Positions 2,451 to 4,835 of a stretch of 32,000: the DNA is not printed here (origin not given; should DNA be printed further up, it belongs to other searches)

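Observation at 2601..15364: Cytoplasmic Psr/Phs-like molybdoenzyme plus four-cluster ferredoxin subunit placed directly in front of an EFG-less nuo operon: candidate non-NADH electron-input module for complex I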

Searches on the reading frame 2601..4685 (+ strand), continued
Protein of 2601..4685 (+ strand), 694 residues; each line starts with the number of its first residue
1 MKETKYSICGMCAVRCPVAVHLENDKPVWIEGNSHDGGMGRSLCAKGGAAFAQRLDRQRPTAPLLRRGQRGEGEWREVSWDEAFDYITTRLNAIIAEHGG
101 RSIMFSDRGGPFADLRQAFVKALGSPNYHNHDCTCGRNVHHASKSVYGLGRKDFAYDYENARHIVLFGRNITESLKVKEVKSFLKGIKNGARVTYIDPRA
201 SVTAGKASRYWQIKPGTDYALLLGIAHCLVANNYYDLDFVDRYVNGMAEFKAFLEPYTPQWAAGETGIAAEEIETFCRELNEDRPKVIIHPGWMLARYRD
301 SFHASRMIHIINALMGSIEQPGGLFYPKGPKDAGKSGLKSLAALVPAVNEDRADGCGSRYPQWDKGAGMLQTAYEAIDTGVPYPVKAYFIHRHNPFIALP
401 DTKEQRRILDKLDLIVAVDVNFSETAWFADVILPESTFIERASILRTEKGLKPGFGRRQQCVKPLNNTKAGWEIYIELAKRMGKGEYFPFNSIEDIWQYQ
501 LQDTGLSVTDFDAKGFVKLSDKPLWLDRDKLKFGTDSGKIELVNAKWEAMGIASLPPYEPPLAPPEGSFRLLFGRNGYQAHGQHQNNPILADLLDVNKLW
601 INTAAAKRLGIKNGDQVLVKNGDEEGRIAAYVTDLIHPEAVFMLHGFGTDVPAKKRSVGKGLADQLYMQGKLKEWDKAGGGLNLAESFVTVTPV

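Call 35: search_solved_structures(query=window:2601-4685:+, max_evalue=1e-10, show_alignments=2)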
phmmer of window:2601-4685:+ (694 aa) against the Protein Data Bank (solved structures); distinct sequences matched with E-value up to 1e-10: 50.
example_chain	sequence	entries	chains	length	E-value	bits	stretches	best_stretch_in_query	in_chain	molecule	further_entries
2vpw_A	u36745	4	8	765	7.5e-114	384.8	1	4-690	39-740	THIOSULFATE REDUCTASE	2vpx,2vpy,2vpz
2e7z_A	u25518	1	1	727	2.4e-50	174.8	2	5-318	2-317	Acetylene hydratase Ahy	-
1aa6_A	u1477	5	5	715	6.2e-41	143.8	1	6-645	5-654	FORMATE DEHYDROGENASE H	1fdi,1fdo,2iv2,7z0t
6cz7_A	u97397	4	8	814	1.4e-39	139.3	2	7-252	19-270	ArrA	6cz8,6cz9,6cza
7bkb_D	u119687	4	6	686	2.2e-38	135.3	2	7-261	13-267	Formate dehydrogenase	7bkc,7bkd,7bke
7qv7_S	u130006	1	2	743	2.1e-37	132.1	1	5-498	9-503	Hydrogen dependent carbon dioxide reductase subunit FdhF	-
7l5i_A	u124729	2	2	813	2.9e-37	131.6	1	69-571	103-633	Trimethylamine-N-oxide reductase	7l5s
9t1s_L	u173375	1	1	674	3e-37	131.6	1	6-647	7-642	formate dehydrogenase (coenzyme F420)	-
9wxb_B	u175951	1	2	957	6.2e-34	120.6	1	7-643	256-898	Formate dehydrogenase alpha subunit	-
6tg9_A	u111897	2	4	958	9.4e-31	110.1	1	7-643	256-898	Formate dehydrogenase subunit alpha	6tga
7vw6_A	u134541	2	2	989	1.1e-30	109.9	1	7-483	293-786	Formate dehydrogenase | Tungsten-containing formate dehydrogenase alpha subunit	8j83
7e5z_A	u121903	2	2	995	1.1e-30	109.8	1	7-483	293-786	Formate dehydrogenase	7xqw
1e18_A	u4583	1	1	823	9.1e-30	106.8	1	189-501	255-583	DMSO REDUCTASE.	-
4dmr_A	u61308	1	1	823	1.8e-29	105.9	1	189-500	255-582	DMSO REDUCTASE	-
1dmr_A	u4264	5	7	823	2.2e-29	105.6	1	189-500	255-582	DMSO REDUCTASE | Dimethyl sulfoxide/trimethylamine N-oxide reductase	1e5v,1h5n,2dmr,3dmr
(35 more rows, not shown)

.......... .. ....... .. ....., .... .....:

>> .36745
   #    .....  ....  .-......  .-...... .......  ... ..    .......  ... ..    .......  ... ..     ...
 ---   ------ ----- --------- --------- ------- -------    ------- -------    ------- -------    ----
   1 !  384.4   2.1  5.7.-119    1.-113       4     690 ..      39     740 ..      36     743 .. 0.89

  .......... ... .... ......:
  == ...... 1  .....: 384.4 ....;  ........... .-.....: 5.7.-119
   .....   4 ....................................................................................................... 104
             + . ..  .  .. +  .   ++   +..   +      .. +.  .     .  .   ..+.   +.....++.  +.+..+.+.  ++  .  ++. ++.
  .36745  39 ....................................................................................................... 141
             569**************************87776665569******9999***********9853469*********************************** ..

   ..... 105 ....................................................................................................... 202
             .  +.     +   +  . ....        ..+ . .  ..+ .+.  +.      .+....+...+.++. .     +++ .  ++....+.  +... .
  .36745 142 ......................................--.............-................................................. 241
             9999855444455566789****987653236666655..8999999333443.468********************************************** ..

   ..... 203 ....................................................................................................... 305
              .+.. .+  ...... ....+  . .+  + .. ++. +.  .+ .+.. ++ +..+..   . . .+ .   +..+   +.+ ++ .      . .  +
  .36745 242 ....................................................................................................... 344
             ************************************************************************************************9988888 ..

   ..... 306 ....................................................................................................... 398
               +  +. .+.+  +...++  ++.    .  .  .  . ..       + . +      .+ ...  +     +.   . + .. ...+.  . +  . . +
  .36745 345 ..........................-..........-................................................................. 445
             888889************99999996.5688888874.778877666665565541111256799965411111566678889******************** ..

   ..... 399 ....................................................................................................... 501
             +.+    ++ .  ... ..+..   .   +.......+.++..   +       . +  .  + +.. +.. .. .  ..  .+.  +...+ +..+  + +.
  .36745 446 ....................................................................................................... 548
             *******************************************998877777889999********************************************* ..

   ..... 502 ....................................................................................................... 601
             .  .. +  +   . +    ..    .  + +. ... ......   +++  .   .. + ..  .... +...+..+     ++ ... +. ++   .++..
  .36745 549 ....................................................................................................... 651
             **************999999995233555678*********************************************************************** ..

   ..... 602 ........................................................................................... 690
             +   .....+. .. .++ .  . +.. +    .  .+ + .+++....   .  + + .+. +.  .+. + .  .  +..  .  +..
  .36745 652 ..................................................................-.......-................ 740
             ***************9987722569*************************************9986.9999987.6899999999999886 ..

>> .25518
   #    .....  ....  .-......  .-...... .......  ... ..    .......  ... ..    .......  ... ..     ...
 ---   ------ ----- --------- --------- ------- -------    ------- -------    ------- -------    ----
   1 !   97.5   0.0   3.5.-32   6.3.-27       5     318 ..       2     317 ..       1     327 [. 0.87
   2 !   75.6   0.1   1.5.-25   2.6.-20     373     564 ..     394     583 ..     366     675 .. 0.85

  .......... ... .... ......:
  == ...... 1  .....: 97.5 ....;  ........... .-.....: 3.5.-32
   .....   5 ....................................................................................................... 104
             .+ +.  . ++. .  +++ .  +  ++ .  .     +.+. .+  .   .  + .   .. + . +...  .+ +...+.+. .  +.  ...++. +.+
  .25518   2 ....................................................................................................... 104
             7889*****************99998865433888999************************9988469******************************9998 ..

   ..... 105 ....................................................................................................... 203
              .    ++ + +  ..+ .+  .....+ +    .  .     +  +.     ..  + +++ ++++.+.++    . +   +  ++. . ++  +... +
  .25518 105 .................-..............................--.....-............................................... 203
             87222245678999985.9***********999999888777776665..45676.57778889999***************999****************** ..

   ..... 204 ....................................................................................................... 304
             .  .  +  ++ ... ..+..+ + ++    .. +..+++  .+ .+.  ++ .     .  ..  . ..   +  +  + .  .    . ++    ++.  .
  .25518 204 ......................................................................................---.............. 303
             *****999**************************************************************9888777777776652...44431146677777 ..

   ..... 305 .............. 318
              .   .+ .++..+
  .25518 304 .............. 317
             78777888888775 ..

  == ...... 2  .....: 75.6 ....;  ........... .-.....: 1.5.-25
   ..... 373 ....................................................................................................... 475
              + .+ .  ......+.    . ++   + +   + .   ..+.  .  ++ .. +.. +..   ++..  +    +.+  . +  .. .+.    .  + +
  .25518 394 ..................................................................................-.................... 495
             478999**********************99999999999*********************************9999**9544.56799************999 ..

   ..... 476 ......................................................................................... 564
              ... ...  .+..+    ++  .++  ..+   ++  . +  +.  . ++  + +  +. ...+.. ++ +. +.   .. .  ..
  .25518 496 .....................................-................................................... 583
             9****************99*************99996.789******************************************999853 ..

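Call 37: find_encoding_contigs(protein=P0096, flank=10000, max_places=2)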
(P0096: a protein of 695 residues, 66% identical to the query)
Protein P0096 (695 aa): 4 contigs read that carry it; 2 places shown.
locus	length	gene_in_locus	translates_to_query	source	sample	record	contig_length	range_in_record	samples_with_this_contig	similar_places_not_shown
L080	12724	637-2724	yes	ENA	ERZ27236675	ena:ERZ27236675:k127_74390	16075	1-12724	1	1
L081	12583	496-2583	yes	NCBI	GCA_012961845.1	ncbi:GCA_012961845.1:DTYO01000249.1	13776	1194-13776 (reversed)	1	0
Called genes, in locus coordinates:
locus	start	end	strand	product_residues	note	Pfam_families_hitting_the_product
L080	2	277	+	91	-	?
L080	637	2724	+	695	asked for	PF04879:Molybdop_Fe4S4, PF00384:Molybdopterin, PF01568:Molydop_binding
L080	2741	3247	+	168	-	PF12797:Fer4_2 (faint), PF12837:Fer4_6 (faint), PF13237:Fer4_10 (faint), PF12838:Fer4_7, PF13247:Fer4_11, PF13187:Fer4_9 (weak), PF14697:Fer4_21 (weak), PF00037:Fer4 (weak), +2 more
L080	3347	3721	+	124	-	PF00507:Oxidored_q4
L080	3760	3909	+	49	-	-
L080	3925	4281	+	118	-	PF01058:Oxidored_q6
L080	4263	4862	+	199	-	PF00329:Complex1_30kDa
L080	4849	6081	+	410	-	PF00346:Complex1_49kDa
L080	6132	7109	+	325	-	PF00146:NADHdh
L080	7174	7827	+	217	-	PF13183:Fer4_8 (faint), PF13237:Fer4_10 (weak), PF12797:Fer4_2 (faint), PF12837:Fer4_6 (faint), PF12838:Fer4_7, PF13187:Fer4_9 (weak), PF13484:Fer4_16 (faint), PF00037:Fer4 (weak)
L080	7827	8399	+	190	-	PF00499:Oxidored_q3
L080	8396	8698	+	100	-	PF00420:Oxidored_q2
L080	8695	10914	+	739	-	PF00662:Proton_antipo_N, PF00361:Proton_antipo_M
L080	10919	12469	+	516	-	PF00361:Proton_antipo_M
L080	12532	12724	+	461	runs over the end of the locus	PF00361:Proton_antipo_M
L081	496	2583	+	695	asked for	PF04879:Molybdop_Fe4S4, PF00384:Molybdopterin, PF01568:Molydop_binding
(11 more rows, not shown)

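Call 38: find_encoding_contigs(protein=P0103, flank=10000, max_places=2)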
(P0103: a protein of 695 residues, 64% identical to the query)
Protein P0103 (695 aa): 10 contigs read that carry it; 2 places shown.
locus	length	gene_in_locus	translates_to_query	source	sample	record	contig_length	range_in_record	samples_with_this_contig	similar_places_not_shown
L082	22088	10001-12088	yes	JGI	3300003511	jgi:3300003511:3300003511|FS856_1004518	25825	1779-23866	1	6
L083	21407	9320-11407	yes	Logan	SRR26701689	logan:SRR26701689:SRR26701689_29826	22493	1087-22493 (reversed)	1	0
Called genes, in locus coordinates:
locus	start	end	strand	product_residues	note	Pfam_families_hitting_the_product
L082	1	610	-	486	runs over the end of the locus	PF01171:ATP_bind_3, PF11734:TilS_C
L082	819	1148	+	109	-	PF01627:Hpt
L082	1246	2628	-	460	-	PF02233:PNTB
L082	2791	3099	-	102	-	PF12769:PNTB_4TM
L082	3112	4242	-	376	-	PF05222:AlaDh_PNT_N, PF02826:2-Hacid_dh_C (faint), PF01262:AlaDh_PNT_C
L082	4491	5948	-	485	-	PF01225:Mur_ligase, PF08245:Mur_ligase_M, PF02875:Mur_ligase_C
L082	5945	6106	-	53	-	-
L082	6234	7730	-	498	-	PF08668:HDOD, PF00990:GGDEF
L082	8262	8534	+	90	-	-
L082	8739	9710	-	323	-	PF00126:HTH_1, PF03466:LysR_substrate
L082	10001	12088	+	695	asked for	PF04879:Molybdop_Fe4S4, PF00384:Molybdopterin, PF01568:Molydop_binding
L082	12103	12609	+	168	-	PF12837:Fer4_6 (faint), PF13237:Fer4_10 (faint), PF12800:Fer4_4 (faint), PF13247:Fer4_11, PF12838:Fer4_7 (weak), PF13187:Fer4_9 (weak), PF12797:Fer4_2 (weak), PF00037:Fer4 (weak)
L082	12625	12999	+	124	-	PF00507:Oxidored_q4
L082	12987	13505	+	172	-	PF01058:Oxidored_q6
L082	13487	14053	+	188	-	PF00329:Complex1_30kDa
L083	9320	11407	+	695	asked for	PF04879:Molybdop_Fe4S4, PF00384:Molybdopterin, PF01568:Molydop_binding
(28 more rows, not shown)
